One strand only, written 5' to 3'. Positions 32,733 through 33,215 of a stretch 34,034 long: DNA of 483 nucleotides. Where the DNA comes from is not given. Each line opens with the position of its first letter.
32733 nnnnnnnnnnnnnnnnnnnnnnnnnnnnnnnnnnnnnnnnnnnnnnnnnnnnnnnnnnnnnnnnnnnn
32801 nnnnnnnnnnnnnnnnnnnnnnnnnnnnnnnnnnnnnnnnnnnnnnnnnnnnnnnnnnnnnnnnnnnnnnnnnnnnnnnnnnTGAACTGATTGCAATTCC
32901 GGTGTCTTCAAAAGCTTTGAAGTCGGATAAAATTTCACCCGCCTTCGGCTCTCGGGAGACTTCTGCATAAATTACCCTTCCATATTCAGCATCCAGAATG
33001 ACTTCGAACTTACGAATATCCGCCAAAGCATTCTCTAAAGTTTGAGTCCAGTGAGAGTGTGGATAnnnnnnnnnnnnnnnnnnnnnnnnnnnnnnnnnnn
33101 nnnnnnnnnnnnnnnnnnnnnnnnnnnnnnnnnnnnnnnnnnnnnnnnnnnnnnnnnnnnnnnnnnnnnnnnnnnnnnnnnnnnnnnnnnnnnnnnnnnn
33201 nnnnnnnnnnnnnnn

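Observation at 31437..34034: An essential gene (leuS) carries at least four in-frame inserts built from short-period repeats and hairpins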

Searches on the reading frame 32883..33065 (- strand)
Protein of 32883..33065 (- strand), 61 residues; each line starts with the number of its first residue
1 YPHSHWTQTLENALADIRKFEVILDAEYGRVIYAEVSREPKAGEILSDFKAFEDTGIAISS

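Call 71: search_protein_families(library=pfam, proteins=[window:32883-33065:-], max_evalue=0.01)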
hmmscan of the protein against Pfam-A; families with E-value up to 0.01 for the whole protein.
seq(61 aa): 0 families
